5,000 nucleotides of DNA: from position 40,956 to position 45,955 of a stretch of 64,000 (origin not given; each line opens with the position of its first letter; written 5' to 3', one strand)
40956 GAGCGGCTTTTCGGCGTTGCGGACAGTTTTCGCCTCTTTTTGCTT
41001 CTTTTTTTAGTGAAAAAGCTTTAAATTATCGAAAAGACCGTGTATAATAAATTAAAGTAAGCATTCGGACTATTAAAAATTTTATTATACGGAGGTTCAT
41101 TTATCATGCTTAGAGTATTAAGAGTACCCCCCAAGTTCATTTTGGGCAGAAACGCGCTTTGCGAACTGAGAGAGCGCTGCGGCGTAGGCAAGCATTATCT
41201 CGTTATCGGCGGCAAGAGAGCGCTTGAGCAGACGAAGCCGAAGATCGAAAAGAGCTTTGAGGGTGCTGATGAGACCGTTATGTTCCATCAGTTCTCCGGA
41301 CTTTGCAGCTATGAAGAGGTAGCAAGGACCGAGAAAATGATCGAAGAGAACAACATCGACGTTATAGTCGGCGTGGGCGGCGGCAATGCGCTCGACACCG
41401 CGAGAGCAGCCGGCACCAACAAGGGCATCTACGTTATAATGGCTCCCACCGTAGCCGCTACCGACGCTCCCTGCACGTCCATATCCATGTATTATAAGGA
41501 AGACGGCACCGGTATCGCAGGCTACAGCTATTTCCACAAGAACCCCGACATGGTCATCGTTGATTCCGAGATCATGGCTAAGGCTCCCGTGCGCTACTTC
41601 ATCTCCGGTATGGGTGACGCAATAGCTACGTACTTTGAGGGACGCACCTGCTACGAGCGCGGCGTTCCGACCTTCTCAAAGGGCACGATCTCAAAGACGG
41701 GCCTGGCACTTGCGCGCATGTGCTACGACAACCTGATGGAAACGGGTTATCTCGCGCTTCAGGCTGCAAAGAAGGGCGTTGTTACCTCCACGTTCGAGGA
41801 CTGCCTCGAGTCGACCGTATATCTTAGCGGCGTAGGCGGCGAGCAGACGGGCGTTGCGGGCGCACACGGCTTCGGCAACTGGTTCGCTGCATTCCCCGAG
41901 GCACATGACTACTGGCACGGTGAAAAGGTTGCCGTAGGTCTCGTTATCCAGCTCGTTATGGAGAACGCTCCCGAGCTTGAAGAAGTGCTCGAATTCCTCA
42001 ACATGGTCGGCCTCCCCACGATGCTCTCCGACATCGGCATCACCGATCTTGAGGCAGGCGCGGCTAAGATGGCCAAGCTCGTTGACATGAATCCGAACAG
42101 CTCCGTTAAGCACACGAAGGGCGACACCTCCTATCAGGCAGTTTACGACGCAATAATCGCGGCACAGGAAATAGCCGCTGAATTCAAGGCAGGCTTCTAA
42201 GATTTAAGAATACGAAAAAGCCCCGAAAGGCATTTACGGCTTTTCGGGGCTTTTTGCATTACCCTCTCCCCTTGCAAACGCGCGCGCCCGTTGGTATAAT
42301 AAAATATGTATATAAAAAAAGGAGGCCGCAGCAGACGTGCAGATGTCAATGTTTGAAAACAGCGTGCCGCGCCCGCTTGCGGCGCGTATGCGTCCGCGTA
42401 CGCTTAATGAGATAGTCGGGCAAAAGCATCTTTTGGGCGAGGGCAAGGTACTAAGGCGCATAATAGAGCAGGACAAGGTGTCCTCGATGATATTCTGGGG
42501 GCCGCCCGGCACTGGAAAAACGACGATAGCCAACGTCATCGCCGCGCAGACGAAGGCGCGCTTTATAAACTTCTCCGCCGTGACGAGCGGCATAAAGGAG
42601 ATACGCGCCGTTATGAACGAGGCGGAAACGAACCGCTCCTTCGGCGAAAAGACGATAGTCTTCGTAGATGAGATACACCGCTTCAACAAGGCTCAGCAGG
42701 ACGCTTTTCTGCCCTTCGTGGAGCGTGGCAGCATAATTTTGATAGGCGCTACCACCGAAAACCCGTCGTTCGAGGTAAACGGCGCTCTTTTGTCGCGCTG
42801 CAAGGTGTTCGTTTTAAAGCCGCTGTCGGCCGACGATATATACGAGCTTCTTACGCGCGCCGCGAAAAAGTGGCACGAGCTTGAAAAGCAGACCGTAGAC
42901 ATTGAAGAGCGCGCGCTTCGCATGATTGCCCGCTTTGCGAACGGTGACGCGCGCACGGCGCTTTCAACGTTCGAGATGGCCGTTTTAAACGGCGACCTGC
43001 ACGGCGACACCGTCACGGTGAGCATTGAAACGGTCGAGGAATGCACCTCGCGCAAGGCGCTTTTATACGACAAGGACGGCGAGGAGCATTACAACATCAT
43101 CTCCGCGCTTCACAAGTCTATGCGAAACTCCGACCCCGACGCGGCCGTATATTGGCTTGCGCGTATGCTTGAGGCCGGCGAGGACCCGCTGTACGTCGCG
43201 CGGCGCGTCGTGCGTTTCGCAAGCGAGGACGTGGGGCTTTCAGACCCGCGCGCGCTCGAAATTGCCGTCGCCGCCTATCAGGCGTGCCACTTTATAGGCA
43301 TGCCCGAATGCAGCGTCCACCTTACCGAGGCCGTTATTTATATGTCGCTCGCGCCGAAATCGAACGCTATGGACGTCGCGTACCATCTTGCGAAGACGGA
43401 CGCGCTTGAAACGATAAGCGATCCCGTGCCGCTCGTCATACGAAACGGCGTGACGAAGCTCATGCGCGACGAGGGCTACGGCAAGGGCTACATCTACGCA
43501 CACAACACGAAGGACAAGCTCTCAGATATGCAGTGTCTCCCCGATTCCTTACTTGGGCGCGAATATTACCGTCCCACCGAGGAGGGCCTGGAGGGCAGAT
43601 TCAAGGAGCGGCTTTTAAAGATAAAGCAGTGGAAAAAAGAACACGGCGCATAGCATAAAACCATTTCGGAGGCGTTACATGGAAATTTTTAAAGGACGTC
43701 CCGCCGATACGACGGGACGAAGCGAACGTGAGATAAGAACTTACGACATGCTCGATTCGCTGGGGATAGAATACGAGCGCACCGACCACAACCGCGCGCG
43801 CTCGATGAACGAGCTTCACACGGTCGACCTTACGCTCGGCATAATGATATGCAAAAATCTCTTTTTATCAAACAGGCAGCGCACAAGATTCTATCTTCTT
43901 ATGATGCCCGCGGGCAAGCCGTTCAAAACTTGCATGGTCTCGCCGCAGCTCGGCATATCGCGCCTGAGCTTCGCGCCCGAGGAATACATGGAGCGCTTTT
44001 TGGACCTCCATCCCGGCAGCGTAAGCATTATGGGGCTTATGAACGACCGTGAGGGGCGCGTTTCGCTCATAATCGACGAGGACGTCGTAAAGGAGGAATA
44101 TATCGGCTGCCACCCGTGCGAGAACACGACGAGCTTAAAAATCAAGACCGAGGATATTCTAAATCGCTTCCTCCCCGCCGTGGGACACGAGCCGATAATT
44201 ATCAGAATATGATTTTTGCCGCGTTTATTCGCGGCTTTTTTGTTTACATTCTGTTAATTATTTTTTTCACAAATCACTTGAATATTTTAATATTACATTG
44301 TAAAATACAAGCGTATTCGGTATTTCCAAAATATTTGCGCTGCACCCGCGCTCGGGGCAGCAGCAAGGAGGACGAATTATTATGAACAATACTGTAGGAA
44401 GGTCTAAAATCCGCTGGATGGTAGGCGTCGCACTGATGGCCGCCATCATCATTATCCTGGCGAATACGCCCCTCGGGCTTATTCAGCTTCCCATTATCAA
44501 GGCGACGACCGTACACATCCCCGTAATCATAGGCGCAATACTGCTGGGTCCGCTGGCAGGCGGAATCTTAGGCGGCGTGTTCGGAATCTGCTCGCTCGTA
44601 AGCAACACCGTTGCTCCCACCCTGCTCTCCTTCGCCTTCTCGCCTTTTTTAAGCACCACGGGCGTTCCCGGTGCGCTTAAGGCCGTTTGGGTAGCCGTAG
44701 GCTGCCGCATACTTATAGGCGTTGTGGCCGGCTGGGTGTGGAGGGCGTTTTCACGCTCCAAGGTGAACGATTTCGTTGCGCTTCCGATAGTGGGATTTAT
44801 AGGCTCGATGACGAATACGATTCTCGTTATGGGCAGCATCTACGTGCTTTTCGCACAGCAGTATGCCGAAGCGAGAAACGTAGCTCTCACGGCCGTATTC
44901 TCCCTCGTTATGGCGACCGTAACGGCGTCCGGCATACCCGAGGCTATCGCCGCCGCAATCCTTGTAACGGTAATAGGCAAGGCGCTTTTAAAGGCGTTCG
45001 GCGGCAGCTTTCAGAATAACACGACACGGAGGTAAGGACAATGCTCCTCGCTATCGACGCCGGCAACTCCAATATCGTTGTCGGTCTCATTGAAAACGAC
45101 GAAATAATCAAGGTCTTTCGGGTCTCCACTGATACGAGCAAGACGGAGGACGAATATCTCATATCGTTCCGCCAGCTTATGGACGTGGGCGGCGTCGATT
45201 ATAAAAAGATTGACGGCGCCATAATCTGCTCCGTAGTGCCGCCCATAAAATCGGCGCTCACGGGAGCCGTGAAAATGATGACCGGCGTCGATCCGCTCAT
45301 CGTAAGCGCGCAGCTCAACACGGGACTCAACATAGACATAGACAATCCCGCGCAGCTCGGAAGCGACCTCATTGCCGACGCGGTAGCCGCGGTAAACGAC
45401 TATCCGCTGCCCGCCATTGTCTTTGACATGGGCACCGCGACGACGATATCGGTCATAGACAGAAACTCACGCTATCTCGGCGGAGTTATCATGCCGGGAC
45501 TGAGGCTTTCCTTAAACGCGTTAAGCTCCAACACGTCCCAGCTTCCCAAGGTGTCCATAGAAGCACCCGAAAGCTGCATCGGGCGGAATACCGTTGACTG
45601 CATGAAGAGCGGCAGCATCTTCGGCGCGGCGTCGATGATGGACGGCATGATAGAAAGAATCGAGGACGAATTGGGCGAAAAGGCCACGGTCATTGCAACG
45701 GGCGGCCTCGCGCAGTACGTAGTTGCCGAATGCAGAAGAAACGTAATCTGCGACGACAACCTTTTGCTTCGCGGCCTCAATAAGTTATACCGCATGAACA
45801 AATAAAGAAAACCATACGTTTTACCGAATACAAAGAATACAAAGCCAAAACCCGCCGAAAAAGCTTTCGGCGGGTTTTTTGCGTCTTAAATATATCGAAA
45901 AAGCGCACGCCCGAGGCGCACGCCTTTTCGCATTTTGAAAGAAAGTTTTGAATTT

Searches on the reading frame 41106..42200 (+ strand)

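Call 25: search_protein_families(library=pfam, proteins=[window:41106-42200:+], max_evalue=0.01)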
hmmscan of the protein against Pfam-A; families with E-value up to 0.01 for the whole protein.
window:41106-42200:+ (364 aa): 3 families
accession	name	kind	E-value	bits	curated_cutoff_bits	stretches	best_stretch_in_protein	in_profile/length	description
PF00465.25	Fe-ADH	-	1.5e-23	83.7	31.3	1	8-153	1-167/168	Iron-containing alcohol dehydrogenase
PF13685.12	Fe-ADH_2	-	2.7e-16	60.3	28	1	28-161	19-149/149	Iron-containing alcohol dehydrogenase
PF00365.25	PFK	-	0.0056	16.5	30.9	0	70-127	78-135/277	Phosphofructokinase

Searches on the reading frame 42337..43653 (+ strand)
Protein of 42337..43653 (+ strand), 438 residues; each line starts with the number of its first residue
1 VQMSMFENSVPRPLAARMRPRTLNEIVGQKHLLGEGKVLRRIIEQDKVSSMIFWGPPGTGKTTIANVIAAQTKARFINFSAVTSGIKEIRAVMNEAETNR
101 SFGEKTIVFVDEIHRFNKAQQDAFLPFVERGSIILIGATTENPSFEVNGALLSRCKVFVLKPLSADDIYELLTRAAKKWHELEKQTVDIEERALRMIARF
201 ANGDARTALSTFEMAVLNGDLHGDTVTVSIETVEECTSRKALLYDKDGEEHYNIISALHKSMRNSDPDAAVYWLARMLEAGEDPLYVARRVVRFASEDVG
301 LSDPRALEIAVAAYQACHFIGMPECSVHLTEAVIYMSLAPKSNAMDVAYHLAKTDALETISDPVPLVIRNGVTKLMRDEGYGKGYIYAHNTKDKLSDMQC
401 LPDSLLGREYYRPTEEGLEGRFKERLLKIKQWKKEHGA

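Call 25: search_protein_families(library=pfam, proteins=[window:42337-43653:+], max_evalue=0.01)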
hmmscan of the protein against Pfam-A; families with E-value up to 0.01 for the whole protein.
window:42337-43653:+ (438 aa): 24 families
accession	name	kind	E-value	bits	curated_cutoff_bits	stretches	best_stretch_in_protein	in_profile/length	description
PF12002.13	MgsA_C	-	1.8e-62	210.6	27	1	264-429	1-166/167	MgsA AAA+ ATPase C terminal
PF16193.11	AAA_assoc_2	-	3.3e-27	95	34.3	1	184-263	2-81/81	AAA C-terminal domain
PF00004.35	AAA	-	8.4e-19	68.8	21.2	1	51-162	1-130/131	ATPase family associated with various cellular activities (AAA)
PF05496.18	RuvB_N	-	1.9e-13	50.9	27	1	18-137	1-118/159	Holliday junction DNA helicase RuvB P-loop domain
PF13173.12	AAA_14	-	1.9e-06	28.3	27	1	52-167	6-127/129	AAA domain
PF07728.20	AAA_5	-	2.5e-06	28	22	1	51-135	2-97/139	AAA domain (dynein-related subfamily)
PF20720.3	nSTAND3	-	8.1e-06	26.1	27.2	1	50-113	19-74/155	Novel STAND NTPase 3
PF00158.32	Sigma54_activat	-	4e-05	23.8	20.2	0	104-142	93-131/168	Sigma-54 interaction domain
PF13604.12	AAA_30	-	7.2e-05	23.1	27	1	50-147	20-133/191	AAA domain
PF22608.2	DNAX_ATPase_lid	-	7.6e-05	22.9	27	1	182-216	10-44/49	DNA polymerase III clamp loader subunit, ATPase lid domain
PF13177.12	DNA_pol3_delta2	-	0.00012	22.6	27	0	84-163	81-160/161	DNA polymerase III, delta subunit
PF12775.13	AAA_7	-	0.00029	20.8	25.8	1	49-116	34-112/181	P-loop containing dynein motor region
PF00931.28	NB-ARC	-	0.00034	20.4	23.5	0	37-73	7-43/248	NB-ARC domain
PF13245.12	AAA_19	-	0.00039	21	25.1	0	49-74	12-37/134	AAA domain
PF07724.20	AAA_2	-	0.00047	20.7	27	1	47-133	2-104/166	AAA domain (Cdc48 subfamily)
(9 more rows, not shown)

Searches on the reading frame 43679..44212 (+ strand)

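Call 24: search_protein_families(library=pfam, proteins=[window:43679-44212:+], max_evalue=0.01)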
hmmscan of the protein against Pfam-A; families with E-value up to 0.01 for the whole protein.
window:43679-44212:+ (177 aa): 1 family
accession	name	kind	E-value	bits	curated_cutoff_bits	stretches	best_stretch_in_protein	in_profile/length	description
PF04073.20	tRNA_edit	-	1.5e-19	70.7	25.5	1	56-161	20-121/123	Aminoacyl-tRNA editing domain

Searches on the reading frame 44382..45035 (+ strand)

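Call 24: search_protein_families(library=pfam, proteins=[window:44382-45035:+], max_evalue=0.01)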
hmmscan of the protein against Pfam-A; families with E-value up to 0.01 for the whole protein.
window:44382-45035:+ (217 aa): 1 family
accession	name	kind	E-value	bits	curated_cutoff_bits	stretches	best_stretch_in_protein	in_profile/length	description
PF12822.12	ECF_trnsprt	-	8.2e-21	75.2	30.7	1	13-198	3-168/169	ECF transporter, substrate-specific component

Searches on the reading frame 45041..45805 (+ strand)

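Call 24: search_protein_families(library=pfam, proteins=[window:45041-45805:+], max_evalue=0.01)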
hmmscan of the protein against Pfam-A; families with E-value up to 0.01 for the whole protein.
window:45041-45805:+ (254 aa): 1 family
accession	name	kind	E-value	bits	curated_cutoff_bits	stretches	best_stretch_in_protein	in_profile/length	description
PF03309.20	Pan_kinase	-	2.3e-66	224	24.7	1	2-206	1-205/205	Type III pantothenate kinase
